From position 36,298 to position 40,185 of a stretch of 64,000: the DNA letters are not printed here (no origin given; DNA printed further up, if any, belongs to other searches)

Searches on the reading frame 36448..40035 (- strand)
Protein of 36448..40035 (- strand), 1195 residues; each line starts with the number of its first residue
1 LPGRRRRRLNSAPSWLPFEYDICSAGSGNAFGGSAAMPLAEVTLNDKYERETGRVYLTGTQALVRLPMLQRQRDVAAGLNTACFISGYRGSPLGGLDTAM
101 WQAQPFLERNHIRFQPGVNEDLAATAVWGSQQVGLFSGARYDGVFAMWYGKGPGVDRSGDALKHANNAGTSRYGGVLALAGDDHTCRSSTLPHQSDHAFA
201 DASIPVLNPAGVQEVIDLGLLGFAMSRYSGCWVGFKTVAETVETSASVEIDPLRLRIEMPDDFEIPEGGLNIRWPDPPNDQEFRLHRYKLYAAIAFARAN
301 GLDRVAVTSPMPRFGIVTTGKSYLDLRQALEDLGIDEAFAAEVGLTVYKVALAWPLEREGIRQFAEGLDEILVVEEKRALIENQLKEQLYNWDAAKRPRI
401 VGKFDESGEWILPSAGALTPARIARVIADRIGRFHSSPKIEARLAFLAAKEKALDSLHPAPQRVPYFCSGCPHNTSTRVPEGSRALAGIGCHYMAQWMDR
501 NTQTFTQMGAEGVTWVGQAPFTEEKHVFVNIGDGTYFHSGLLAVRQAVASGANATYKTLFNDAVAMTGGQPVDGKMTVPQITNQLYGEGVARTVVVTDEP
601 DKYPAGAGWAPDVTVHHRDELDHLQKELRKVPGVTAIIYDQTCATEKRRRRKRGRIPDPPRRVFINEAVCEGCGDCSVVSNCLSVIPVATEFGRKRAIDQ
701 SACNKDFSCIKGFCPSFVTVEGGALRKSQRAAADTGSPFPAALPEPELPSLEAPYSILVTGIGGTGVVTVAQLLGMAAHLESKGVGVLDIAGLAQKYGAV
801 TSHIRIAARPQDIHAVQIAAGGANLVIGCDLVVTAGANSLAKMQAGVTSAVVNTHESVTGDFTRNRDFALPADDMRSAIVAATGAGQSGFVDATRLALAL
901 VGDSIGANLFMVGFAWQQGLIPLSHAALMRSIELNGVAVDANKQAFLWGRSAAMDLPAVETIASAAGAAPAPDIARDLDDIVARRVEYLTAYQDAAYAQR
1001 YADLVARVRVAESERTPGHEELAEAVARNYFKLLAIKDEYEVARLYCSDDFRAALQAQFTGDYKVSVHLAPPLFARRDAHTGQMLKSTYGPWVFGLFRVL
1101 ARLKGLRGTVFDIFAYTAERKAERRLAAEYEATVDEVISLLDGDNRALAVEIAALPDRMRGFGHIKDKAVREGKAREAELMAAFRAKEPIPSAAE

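Call 74: search_protein_families(library=pfam, proteins=[window:36448-40035:-], max_evalue=0.00001)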
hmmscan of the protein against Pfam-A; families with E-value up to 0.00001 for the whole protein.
window:36448-40035:- (1195 aa): 2 families
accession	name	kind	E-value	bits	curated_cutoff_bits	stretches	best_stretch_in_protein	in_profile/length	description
PF20169.3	DUF6537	-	5.7e-66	222.7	27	1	978-1176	1-200/203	Family of unknown function (DUF6537)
PF01558.24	POR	-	1.5e-15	58.2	27.4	1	763-949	1-171/173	Pyruvate ferredoxin/flavodoxin oxidoreductase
